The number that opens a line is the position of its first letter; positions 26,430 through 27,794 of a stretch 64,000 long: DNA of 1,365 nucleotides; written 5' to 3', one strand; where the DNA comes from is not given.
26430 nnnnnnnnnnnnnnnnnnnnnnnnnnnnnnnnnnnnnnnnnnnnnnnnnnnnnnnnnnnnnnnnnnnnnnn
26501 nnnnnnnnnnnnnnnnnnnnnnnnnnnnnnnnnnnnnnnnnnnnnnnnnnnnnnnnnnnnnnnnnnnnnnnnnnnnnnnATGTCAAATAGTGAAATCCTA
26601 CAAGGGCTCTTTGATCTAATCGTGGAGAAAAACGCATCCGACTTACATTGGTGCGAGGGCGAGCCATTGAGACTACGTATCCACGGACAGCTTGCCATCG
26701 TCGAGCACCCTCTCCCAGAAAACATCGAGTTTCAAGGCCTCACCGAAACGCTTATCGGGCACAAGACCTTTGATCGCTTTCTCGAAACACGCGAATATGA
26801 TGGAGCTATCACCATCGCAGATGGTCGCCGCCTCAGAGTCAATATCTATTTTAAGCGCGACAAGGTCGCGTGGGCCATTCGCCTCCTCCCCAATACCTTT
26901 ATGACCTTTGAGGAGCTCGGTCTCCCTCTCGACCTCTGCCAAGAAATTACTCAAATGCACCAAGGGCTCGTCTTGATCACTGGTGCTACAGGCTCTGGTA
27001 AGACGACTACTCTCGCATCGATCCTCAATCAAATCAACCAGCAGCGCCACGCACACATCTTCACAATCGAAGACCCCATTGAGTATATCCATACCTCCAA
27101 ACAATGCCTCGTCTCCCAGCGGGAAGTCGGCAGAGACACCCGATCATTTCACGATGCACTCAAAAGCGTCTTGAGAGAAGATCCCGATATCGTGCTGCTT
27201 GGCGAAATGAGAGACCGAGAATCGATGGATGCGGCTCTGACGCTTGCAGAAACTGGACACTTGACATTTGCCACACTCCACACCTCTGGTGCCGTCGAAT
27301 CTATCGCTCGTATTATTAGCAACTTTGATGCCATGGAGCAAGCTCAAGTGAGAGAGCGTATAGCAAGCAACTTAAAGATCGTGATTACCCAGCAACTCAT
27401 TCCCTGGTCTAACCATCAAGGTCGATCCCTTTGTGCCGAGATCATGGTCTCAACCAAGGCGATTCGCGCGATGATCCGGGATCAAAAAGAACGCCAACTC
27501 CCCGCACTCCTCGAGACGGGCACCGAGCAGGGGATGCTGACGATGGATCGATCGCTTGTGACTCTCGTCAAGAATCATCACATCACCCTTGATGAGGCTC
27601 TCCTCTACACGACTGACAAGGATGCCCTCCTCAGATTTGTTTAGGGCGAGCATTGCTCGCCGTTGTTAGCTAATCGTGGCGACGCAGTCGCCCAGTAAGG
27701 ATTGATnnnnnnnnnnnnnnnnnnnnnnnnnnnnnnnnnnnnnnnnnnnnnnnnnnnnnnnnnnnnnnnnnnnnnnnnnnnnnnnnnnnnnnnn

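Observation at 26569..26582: C11 homopolymeric tract at the junction of the TPR-pilotin gene and the pilT start codon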

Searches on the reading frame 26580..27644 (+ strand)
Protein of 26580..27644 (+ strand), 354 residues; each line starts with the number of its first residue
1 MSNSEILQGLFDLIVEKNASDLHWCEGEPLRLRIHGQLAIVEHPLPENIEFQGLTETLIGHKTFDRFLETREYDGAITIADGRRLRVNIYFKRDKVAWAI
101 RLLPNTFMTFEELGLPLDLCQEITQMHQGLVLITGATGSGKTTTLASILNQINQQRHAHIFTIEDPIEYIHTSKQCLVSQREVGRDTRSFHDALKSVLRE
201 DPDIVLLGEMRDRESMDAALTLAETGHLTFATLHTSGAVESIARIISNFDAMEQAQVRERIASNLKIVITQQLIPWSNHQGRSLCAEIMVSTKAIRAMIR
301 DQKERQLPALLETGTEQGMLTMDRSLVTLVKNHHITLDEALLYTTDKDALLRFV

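Call 7: search_protein_families(library=pfam, proteins=[window:26580-27644:+], max_evalue=0.01)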
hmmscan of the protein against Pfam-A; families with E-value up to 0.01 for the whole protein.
window:26580-27644:+ (354 aa): 21 families
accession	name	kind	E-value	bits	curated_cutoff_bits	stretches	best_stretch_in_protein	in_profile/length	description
PF00437.27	T2SSE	-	6.6e-43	147.2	24.9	1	84-282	93-286/370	Type II/IV secretion system protein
PF13401.12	AAA_22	-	6.3e-07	30.2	27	1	126-166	3-42/130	AAA domain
PF13191.12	AAA_16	-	1.1e-05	26.5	32.6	1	125-169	21-63/167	AAA ATPase domain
PF25199.1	nSTAND_NTPase5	-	3.6e-05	24.1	34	1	123-171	36-84/145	Novel STAND NTPase 5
PF01935.23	DUF87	-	7.2e-05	23.4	23.2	1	115-162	14-57/220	Helicase HerA, central domain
PF10412.15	TrwB_AAD_bind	-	7.3e-05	22.3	20.5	1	127-160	14-47/387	Type IV secretion-system coupling protein DNA-binding domain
PF20720.3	nSTAND3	-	0.00012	22.2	27.2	1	127-172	16-63/155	Novel STAND NTPase 3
PF13476.12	AAA_23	-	0.00035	21.7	27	1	118-148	16-39/201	AAA domain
PF13604.12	AAA_30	-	0.0004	20.6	27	1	119-209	9-96/191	AAA domain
PF04851.21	ResIII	-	0.00045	20.6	22.5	1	127-162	22-58/164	Type III restriction enzyme, res subunit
PF13555.12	AAA_29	-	0.0016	18.6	27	1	122-145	16-39/61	P-loop containing region of AAA domain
PF13173.12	AAA_14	-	0.0019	18.6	27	1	130-174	4-48/129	AAA domain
PF13245.12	AAA_19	-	0.0022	18.6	25.1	1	125-158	8-41/134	AAA domain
PF02492.25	cobW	-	0.0029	17.6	20.7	1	131-161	3-31/180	CobW/HypB/UreG, nucleotide-binding domain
PF09848.15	SLFN-g3_helicase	-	0.0035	17.1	24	1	130-163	3-38/354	Schlafen group 3, DNA/RNA helicase domain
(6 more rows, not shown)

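Call 9: find_encoding_contigs(protein=window:26580-27644:+, flank=4000, max_places=10)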
Protein window:26580-27644:+ (354 aa): no gene with exactly this product is on record in the collection.

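Call 11: find_homologous_proteins(query=window:26580-27644:+, max_evalue=1e-20)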
Query window:26580-27644:+ (354 aa): 7963 proteins with E <= 1e-20 among 8000 candidates; the best 120 are listed.
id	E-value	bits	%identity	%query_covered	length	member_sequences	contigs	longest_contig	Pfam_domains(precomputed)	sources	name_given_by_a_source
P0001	2.2e-230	782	100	100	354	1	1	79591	PF00437.27,PF13401.13,PF25199.2,PF13191.13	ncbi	-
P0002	8.9e-163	559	71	99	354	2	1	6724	PF00437.27,PF13401.13,PF13191.13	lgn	-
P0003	1.1e-162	559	72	100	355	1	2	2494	PF00437.27,PF13401.13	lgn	-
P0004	2.2e-162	558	71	99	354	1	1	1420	PF00437.27,PF13401.13,PF13191.13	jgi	jgi:twitching motility protein PilT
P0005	2.3e-161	555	70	99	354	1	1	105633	PF00437.27,PF13401.13,PF13191.13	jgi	jgi:twitching motility protein PilT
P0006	5.1e-160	550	71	99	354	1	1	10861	PF00437.27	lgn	-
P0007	2.6e-153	528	69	98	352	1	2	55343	PF00437.27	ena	-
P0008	9.4e-151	520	66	99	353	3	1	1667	PF00437.27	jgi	jgi:twitching motility protein PilT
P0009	1.1e-150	520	66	100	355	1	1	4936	PF00437.27,PF13401.13,PF13191.13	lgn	-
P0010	1.3e-150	519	67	99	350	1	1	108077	PF00437.27,PF13191.13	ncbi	-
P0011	1.5e-150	519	68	99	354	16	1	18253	PF00437.27,PF13191.13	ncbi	-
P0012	3.5e-150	518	65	100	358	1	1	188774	PF00437.27,PF13191.13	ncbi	-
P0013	4.6e-149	514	66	99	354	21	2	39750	PF00437.27,PF13401.13,PF13191.13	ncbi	-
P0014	7.9e-149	513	66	99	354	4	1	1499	PF00437.27,PF13191.13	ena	-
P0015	1.2e-148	513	67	99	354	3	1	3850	PF00437.27,PF13191.13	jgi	-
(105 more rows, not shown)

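Call 12: find_encoding_contigs(protein=P0001, flank=3000, max_places=10)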
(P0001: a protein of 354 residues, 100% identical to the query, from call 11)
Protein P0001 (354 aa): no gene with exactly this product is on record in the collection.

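Call 14: find_related_loci(query=A1, collection=genome_contigs, flank=4000)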
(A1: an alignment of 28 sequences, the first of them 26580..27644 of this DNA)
Query A1 (354 aa) in genome_contigs; peptide patterns used: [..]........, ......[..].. (x = any residue, [..] = any of these).
600 stretches matched a pattern (row limit reached: there are more); 534 encode a relative of the query (tblastn E <= 1e-3); the best 80 are kept; 80 distinct loci.
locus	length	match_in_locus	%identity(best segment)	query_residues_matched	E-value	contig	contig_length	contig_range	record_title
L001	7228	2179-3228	66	5-353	9e-158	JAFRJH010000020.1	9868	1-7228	MAG: Kiritimatiellae bacterium isolate RGIG2521 Goat_Jejunum-4__c14141, whole genome shotgun sequence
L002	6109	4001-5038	50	10-354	4e-112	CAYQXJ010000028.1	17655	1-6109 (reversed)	MAG TPA_asm: uncultured candidatus Brocadiaceae bacterium isolate SRP141376_co1_249 genome assembly, contig: NODE_6609_l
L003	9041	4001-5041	51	7-352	6e-107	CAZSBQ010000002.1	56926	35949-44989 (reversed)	MAG TPA_asm: uncultured Victivallales bacterium isolate SRP332253_co1_127 genome assembly, contig: NODE_570_length_56926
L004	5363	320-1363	46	7-353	7e-98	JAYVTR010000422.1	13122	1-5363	MAG: Planctomycetota bacterium isolate GL74_UP_concoct_31_sub GL74_UP_concoct_31_sub_421, whole genome shotgun sequence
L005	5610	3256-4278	45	10-350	4e-97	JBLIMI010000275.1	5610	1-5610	MAG: Candidatus Paceibacteria bacterium isolate 3300053785_95 Ga0535658_0047470, whole genome shotgun sequence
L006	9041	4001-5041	44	7-353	2e-96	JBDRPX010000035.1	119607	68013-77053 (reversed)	MAG: Candidatus Omnitrophota bacterium isolate MEGAHIT-group-2.14 k141_1395521, whole genome shotgun sequence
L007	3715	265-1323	45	1-354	2e-97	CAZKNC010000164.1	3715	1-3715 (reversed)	MAG TPA_asm: uncultured Planctomycetia bacterium isolate binchicken_co95_84 genome assembly, contig: NODE_16619_length_3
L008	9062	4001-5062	45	2-354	2e-96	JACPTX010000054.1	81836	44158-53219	MAG: Candidatus Omnitrophota bacterium isolate NC_groundwater_743_Ag_S-0.65um_67_24 S37_SO-6_scaffold_2189, whole genome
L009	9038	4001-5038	42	7-352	3e-96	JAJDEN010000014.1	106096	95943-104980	MAG: Planctomycetota bacterium isolate OFTM394 OFTM394_13, whole genome shotgun sequence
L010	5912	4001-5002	46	17-350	3e-96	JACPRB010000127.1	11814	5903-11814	MAG: Planctomycetota bacterium isolate NC_groundwater_668_Ag_B-0.1um_65_30 B_1_S1_Biohub_coassembly_k141_1710455, whole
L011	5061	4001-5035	45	7-350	6e-96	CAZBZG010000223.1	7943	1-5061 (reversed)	MAG TPA_asm: uncultured Planctomycetaceae bacterium isolate SRP141376_co4_199 genome assembly, contig: NODE_14799_length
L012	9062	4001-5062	45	1-354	2e-95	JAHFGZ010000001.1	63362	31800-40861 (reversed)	MAG: Candidatus Omnitrophota bacterium isolate nzgw327 NODE_526_length_63363_cov_7.160368, whole genome shotgun sequence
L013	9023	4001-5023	45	10-350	9e-95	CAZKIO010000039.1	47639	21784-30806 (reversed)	MAG TPA_asm: uncultured Planctomycetaceae bacterium isolate SRP287453_co1_19 genome assembly, contig: NODE_1105_length_4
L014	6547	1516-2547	48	7-350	2e-94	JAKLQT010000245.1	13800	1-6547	MAG: Candidatus Omnitrophota bacterium isolate bin S2.42 k141_655612, whole genome shotgun sequence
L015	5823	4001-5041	44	7-353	3e-94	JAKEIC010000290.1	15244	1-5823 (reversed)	MAG: Planctomycetales bacterium isolate PMV_8.5 PMV_8.5.k101_779053, whole genome shotgun sequence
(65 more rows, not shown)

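Call 17: find_encoding_contigs(protein=P0005, flank=4000, max_places=5)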
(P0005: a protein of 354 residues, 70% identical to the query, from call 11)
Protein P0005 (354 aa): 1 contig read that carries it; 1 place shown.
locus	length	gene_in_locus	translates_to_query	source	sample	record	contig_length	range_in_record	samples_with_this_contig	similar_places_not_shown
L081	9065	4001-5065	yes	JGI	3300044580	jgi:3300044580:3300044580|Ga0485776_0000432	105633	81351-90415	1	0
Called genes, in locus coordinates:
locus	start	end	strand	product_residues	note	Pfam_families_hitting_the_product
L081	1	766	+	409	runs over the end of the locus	PF28597:T2SSF_N, PF00482:T2SSF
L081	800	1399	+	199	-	-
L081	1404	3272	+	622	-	PF03958:Secretin_N (faint), PF00263:Secretin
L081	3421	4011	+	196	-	PF14559:TPR_19 (faint), PF23300:HEAT_Nup120 (faint)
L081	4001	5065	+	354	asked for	PF00437:T2SSE, PF13191:AAA_16 (weak), PF13401:AAA_22 (faint)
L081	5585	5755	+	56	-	-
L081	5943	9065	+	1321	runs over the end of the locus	PF00932:LTD, PF08757:CotH, PF00932:LTD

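Call 18: find_encoding_contigs(protein=P0002, flank=4000, max_places=5)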
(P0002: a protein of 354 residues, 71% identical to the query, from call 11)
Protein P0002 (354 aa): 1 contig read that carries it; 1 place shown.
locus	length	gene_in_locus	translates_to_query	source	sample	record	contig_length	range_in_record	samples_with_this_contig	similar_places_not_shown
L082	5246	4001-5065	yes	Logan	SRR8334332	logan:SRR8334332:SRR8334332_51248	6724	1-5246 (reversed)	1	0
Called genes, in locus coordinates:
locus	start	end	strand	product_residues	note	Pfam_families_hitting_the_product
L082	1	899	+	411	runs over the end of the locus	PF28597:T2SSF_N (weak), PF00482:T2SSF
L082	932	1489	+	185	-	-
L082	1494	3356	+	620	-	PF03958:Secretin_N (weak), PF00263:Secretin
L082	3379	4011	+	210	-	PF13428:TPR_14 (faint), PF13432:TPR_16 (faint), PF07719:TPR_2 (faint), PF13424:TPR_12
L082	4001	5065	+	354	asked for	PF00437:T2SSE, PF13191:AAA_16 (faint), PF13401:AAA_22 (faint)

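Call 25: search_protein_families(library=ncbifam, proteins=[window:26580-27644:+], max_evalue=0.01)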
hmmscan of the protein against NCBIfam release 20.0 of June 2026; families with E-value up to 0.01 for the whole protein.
window:26580-27644:+ (354 aa): 32 families (the best 25 are shown)
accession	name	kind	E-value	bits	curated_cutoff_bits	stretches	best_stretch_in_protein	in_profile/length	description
TIGR01420.1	pilT_fam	subfamily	3.9e-121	404.5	319.1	1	8-347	3-341/343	PilT/PilU family type 4a pilus ATPase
TIGR02525.1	plasmid_TraJ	equivalog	2.3e-43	148.6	368.3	1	8-314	13-337/372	plasmid transfer ATPase TraJ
TIGR02524.1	dot_icm_DotB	equivalog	3.4e-39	135.1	463.3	1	15-309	14-319/358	Dot/Icm type IV secretion system ATPase DotB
NF007755.0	PRK10436.1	equivalog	1e-36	126.6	617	1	5-315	87-389/465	type II secretion system protein GspE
TIGR02533.1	type_II_gspE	equivalog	1.7e-36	125.9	630.25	1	101-274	211-379/486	type II secretion system ATPase GspE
TIGR02538.1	type_IV_pilB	equivalog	2.8e-35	122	675.65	1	122-273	310-451/564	type IV-A pilus assembly ATPase PilB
NF041000.1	ATPase_ComGA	equivalog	6.5e-35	120.4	300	1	95-275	93-266/267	competence type IV pilus ATPase ComGA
NF053534.1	T4PilAsmATPsTfpB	equivalog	1.1e-33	116.6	850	1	108-246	313-450/584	type IV pilus assembly ATPase TfpB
NF058587.1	archaellum_moto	equivalog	8.6e-19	67.7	550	1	131-274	278-417/527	archaellum flagellar ATPase motor FlaI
TIGR02788.1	VirB11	equivalog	6.2e-17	61.6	249.95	1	128-273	144-296/308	P-type DNA transfer ATPase VirB11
TIGR02782.1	TrbB_P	equivalog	1.9e-15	57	304.55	1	127-284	136-287/303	P-type conjugative transfer ATPase TrbB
TIGR03819.1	heli_sec_ATPase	hypoth_equivalog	1.9e-14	53.6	373.15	1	130-270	180-324/340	TadA family conjugal transfer-associated ATPase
NF010469.0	PRK13894.1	subfamily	2e-13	50.4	508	1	121-251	143-270/320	conjugal transfer ATPase TrbB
NF010425.0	PRK13851.1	equivalog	1.3e-11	43.9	461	1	130-296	164-332/344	type IV secretion system protein VirB11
NF010407.0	PRK13833.1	subfamily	4.9e-10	39.3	499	1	131-270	147-284/323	conjugal transfer protein TrbB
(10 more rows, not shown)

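Call 37: list_cluster_members(proteins=[P0001, P0121, P0003, P0006])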
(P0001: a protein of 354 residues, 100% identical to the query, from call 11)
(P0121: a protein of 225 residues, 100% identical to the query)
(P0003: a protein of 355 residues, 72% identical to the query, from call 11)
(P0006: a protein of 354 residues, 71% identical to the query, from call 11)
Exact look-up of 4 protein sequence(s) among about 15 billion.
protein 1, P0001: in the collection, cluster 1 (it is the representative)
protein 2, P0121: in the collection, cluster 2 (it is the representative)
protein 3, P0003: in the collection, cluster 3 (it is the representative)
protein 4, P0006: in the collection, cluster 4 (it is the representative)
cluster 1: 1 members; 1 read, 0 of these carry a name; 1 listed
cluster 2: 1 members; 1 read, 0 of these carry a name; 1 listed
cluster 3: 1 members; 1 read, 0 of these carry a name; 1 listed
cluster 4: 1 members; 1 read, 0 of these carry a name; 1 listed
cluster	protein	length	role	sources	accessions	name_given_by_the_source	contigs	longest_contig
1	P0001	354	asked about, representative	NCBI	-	-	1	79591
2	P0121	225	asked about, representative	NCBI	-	-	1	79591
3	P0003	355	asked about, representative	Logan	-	-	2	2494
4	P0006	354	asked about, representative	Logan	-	-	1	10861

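Call 38: find_encoding_contigs(protein=P0003, flank=3000, max_places=4)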
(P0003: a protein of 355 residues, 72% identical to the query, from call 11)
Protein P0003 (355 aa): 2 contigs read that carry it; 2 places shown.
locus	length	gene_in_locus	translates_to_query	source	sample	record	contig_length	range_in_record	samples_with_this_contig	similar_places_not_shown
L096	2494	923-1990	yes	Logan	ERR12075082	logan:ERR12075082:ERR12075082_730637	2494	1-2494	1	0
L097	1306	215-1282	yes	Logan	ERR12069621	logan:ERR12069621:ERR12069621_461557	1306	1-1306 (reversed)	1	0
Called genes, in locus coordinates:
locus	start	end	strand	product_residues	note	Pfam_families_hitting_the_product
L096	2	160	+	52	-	?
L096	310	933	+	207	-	PF13424:TPR_12 (faint)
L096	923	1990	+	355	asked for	PF00437:T2SSE, PF13401:AAA_22 (faint)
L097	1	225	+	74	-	?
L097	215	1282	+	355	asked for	PF00437:T2SSE, PF13401:AAA_22 (faint)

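Call 39: find_encoding_contigs(protein=P0006, flank=3000, max_places=4)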
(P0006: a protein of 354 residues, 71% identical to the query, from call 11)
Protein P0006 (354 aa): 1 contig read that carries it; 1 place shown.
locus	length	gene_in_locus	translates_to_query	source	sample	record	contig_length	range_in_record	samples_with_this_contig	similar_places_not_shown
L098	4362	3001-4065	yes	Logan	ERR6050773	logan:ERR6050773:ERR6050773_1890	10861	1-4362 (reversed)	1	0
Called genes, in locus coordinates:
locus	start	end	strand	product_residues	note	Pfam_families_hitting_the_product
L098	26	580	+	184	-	-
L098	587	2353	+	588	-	-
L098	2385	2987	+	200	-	PF13424:TPR_12 (faint)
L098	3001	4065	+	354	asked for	PF00437:T2SSE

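Call 40: find_encoding_contigs(protein=P0007, flank=3000, max_places=4)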
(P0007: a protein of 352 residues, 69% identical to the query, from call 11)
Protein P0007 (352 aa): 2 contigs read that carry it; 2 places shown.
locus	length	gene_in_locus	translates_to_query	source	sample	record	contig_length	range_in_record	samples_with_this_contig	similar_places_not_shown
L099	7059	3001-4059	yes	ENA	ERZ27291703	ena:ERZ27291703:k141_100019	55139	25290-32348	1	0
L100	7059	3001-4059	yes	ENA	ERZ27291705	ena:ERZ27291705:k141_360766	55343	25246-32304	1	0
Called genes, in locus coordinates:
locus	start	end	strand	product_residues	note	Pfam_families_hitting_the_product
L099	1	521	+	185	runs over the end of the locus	-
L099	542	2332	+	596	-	PF00263:Secretin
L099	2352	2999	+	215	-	PF07719:TPR_2 (faint)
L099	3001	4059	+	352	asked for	PF00437:T2SSE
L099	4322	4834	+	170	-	-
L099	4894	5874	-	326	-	PF02568:ThiI (weak), PF03054:tRNA_Me_trans (faint), PF18297:NFACT-R_2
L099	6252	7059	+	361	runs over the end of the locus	PF00154:RecA_N, PF06745:ATPase (weak), PF08423:Rad51, PF27531:MT3502_N (weak), PF21096:RecA_C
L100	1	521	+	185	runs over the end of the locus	-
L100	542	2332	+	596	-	PF00263:Secretin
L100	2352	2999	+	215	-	PF07719:TPR_2 (faint), PF13424:TPR_12 (weak)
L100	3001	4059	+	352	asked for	PF00437:T2SSE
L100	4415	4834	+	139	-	-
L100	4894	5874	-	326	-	PF02568:ThiI (weak), PF03054:tRNA_Me_trans (faint), PF18297:NFACT-R_2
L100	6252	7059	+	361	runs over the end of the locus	PF00154:RecA_N, PF06745:ATPase (weak), PF08423:Rad51, PF27531:MT3502_N (weak), PF21096:RecA_C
